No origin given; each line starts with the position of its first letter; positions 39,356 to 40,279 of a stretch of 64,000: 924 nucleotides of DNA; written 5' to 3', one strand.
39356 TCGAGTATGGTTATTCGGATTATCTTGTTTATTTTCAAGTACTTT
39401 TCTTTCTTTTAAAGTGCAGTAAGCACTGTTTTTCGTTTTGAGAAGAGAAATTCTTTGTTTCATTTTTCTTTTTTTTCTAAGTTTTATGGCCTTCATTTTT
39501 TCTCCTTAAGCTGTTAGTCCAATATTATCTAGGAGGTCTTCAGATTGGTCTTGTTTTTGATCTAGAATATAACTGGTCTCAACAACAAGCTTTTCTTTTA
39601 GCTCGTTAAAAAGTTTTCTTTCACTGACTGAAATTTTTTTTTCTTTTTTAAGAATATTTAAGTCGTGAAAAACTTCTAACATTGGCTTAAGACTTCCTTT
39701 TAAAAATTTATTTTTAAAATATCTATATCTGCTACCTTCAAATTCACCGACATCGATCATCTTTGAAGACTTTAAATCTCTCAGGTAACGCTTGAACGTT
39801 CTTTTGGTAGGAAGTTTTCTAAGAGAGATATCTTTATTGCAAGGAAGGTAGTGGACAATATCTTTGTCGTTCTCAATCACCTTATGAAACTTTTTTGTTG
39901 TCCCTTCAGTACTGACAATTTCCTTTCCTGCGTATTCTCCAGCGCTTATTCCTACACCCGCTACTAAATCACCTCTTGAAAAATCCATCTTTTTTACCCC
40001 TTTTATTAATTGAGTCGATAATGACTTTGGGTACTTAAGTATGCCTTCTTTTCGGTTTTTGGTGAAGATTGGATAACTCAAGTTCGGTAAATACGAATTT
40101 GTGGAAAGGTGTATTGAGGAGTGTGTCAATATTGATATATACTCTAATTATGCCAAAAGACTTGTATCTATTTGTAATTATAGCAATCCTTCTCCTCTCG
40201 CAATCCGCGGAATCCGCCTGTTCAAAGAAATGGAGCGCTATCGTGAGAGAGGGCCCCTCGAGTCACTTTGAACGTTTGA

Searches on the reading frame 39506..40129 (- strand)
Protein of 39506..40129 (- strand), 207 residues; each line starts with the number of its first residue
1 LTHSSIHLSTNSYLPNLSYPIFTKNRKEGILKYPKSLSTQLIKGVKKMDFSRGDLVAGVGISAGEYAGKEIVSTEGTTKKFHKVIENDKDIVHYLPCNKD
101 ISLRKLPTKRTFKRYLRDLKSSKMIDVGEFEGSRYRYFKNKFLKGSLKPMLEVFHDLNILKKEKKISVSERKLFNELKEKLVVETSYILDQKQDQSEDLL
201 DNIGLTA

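Call 62: search_protein_families(library=pfam, proteins=[window:39506-40129:-], max_evalue=0.00001)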
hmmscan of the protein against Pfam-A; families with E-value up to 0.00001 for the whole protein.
window:39506-40129:- (207 aa): 1 family
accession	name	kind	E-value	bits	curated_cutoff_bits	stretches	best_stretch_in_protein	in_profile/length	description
PF21095.3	CarD_C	-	1.6e-10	41.3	23.1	1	133-201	19-87/87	CarD, C-terminal domain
